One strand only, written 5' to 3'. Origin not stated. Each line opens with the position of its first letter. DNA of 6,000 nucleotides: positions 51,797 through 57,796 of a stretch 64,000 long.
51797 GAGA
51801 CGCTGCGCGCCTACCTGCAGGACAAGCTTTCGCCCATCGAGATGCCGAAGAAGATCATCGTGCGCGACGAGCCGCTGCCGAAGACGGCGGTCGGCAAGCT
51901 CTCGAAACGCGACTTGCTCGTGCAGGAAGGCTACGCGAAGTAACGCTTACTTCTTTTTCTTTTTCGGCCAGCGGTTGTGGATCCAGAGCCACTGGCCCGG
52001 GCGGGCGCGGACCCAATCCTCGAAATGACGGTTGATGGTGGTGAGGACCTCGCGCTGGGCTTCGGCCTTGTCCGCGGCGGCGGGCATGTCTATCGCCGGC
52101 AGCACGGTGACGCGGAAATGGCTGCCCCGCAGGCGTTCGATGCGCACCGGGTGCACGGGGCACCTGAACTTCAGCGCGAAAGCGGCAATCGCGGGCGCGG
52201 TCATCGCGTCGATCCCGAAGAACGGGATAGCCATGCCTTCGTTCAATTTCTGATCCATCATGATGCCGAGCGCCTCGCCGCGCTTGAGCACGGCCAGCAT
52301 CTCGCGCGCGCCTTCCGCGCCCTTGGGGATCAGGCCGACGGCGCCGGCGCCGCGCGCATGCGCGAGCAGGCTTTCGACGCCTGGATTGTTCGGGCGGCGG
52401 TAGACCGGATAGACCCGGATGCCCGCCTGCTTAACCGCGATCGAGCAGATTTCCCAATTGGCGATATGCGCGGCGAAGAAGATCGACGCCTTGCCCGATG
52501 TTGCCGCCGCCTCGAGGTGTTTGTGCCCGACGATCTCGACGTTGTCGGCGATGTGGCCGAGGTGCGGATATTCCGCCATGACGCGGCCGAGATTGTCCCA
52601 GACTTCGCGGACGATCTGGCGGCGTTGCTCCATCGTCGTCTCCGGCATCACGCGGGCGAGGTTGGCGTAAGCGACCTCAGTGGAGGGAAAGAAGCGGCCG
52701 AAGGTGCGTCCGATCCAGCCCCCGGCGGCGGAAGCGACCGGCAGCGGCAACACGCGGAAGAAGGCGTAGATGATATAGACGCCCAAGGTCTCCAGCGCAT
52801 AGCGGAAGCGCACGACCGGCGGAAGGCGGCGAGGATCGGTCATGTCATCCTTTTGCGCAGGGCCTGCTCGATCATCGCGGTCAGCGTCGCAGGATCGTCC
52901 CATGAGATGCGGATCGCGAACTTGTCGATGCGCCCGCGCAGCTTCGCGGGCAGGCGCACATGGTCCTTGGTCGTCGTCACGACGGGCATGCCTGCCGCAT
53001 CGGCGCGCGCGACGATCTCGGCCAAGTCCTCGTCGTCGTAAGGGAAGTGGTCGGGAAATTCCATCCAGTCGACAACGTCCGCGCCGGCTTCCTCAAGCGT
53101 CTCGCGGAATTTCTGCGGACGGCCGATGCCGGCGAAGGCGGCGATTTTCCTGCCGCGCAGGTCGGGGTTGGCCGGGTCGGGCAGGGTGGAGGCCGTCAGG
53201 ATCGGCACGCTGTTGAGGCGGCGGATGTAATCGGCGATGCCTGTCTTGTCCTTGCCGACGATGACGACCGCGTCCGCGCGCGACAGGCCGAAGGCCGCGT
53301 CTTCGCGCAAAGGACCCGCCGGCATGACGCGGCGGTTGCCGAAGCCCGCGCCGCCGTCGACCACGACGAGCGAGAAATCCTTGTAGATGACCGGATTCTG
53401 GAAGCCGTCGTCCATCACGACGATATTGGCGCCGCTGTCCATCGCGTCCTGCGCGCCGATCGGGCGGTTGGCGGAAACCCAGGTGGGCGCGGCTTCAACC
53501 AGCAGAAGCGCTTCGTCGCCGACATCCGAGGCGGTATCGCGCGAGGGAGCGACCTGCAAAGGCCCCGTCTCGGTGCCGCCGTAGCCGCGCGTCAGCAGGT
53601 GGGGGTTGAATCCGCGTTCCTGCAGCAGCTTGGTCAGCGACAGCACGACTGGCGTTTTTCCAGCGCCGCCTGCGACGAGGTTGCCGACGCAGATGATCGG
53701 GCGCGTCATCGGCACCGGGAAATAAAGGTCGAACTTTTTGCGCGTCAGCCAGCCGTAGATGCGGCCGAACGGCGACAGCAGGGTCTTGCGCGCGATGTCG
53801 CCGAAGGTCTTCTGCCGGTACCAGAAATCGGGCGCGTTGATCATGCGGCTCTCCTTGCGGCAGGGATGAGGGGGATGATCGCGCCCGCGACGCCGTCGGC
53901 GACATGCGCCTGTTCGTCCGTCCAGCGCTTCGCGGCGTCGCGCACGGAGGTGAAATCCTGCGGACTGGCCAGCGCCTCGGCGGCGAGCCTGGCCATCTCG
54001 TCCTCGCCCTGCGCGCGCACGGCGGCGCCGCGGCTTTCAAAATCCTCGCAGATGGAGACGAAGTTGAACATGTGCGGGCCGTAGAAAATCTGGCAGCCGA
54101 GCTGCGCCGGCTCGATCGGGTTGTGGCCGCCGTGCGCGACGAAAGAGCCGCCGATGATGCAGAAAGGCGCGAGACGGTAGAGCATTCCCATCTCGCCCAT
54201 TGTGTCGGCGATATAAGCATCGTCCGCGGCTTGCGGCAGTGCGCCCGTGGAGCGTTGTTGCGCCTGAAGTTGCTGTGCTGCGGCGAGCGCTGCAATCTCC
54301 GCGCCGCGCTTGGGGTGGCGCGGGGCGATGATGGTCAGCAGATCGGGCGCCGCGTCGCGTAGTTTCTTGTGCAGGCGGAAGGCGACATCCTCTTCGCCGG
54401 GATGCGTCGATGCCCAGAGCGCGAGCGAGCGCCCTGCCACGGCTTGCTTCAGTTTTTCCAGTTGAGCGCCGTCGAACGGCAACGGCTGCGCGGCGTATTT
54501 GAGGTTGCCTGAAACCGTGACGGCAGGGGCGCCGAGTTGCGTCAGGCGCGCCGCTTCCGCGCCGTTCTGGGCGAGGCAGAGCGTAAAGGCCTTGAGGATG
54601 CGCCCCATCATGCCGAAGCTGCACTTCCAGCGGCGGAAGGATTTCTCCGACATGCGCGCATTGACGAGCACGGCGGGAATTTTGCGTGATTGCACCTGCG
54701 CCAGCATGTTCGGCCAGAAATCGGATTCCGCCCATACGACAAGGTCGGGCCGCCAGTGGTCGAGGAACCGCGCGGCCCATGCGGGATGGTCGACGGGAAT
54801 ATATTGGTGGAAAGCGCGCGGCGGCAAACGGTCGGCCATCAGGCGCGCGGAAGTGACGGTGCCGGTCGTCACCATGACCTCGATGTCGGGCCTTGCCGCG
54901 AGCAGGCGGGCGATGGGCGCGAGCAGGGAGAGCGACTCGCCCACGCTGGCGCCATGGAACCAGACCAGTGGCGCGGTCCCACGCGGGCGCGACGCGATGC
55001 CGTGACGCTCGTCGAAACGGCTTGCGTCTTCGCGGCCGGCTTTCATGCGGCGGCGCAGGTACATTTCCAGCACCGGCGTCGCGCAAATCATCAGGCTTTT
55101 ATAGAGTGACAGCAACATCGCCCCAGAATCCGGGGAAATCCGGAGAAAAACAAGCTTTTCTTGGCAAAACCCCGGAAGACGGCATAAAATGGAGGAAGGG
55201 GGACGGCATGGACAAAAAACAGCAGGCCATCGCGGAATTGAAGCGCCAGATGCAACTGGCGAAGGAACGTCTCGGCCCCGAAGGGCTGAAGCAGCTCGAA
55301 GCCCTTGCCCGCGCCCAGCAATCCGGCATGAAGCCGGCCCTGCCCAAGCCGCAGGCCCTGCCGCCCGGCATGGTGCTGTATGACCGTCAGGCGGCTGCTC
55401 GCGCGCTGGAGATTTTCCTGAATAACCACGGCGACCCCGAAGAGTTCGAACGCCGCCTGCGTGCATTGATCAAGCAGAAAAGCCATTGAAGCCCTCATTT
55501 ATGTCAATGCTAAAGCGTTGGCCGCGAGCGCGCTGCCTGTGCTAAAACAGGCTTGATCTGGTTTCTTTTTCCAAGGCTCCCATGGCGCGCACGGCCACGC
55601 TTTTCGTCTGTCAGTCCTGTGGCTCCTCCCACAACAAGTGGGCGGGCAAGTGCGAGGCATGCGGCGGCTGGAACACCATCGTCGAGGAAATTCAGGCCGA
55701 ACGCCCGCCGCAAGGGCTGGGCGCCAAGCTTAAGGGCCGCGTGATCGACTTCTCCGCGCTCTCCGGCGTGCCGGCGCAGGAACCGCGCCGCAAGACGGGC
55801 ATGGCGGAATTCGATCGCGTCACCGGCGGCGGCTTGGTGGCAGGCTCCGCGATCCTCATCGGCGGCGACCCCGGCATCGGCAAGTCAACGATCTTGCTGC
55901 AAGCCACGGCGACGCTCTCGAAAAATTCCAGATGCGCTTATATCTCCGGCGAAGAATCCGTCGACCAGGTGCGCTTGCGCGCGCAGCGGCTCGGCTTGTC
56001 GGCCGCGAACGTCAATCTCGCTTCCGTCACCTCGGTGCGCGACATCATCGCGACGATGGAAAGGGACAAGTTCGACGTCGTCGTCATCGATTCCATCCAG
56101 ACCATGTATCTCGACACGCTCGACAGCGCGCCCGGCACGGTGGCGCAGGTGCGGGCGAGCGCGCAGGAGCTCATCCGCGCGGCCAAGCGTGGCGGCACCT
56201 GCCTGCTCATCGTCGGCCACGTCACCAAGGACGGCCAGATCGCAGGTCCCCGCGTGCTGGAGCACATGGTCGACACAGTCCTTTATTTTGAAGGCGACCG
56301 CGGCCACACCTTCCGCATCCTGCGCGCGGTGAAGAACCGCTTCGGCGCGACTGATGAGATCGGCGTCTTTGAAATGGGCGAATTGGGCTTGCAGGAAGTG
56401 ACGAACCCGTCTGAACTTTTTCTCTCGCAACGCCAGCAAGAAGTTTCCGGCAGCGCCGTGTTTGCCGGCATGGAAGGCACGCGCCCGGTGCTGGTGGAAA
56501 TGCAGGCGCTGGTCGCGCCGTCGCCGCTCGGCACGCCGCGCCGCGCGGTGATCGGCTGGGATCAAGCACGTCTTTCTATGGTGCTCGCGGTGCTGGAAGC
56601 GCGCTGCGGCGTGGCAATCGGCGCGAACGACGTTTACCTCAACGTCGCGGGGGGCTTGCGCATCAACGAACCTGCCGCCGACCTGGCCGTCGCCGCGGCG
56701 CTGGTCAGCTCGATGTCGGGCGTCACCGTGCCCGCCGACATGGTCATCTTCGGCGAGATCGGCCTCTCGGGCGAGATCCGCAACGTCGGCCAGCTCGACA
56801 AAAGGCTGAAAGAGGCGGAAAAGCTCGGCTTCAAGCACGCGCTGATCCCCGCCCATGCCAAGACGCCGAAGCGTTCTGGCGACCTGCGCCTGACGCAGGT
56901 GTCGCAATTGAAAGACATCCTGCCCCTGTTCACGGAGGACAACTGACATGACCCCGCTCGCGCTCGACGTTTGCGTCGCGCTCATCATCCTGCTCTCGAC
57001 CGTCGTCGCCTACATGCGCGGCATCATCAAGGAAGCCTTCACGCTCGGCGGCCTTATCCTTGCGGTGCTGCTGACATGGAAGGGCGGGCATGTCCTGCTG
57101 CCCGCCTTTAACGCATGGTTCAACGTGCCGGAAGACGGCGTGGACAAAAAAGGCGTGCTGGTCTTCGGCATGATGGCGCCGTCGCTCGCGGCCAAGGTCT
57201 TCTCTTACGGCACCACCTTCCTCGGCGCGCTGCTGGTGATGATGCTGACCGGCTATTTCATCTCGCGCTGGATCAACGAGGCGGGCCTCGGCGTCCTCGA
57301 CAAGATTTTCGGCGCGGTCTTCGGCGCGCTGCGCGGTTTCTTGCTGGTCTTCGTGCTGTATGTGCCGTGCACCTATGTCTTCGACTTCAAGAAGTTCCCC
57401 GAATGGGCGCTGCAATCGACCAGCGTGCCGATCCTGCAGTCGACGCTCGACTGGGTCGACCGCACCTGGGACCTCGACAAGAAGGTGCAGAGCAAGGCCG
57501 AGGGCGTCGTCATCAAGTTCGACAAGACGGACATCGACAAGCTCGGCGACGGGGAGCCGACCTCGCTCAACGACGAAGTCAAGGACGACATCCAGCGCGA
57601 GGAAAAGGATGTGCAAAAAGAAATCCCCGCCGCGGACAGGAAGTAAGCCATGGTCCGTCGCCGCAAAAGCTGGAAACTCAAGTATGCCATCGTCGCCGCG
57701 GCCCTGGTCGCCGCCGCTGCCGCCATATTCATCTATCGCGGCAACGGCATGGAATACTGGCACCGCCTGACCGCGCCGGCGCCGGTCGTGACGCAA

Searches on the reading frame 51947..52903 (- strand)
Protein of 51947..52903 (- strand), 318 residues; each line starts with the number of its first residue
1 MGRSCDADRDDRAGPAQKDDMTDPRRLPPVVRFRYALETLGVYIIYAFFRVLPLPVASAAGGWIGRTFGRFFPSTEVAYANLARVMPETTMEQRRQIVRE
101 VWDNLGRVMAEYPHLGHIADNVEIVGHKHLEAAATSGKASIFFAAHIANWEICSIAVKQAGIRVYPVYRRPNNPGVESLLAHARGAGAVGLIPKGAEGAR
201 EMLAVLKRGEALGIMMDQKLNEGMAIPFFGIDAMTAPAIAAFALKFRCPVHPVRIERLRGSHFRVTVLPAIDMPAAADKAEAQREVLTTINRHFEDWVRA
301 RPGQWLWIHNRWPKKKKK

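Call 13: search_protein_families(library=pfam, proteins=[window:51947-52903:-], max_evalue=0.0001)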
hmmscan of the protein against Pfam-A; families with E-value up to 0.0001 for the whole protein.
window:51947-52903:- (318 aa): 1 family
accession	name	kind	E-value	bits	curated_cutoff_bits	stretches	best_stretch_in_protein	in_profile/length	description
PF03279.18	Lip_A_acyltrans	-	3.2e-48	164.9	22.3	1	34-312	12-293/295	Bacterial lipid A biosynthesis acyltransferase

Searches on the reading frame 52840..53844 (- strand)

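Call 13: search_protein_families(library=pfam, proteins=[window:52840-53844:-], max_evalue=0.0001)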
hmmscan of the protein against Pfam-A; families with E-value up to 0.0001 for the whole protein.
window:52840-53844:- (334 aa): 1 family
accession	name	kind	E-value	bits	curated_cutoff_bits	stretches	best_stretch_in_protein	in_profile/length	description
PF02606.20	LpxK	-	4.9e-84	282.7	27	1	20-329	2-327/328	Tetraacyldisaccharide-1-P 4'-kinase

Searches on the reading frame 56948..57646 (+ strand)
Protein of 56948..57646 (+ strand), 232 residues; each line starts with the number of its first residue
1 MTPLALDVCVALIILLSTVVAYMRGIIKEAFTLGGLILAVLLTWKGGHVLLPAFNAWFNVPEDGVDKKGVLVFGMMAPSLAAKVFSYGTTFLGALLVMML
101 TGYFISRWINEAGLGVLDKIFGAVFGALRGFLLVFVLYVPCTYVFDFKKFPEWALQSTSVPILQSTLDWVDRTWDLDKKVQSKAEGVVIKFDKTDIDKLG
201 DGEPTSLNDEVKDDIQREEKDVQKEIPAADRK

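Call 13: search_protein_families(library=pfam, proteins=[window:56948-57646:+], max_evalue=0.0001)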
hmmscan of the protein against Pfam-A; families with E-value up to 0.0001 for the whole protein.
window:56948-57646:+ (232 aa): 1 family
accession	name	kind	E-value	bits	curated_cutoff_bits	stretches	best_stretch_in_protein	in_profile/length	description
PF02674.22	Colicin_V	-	9e-26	91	29.3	1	6-166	1-142/144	Colicin V production protein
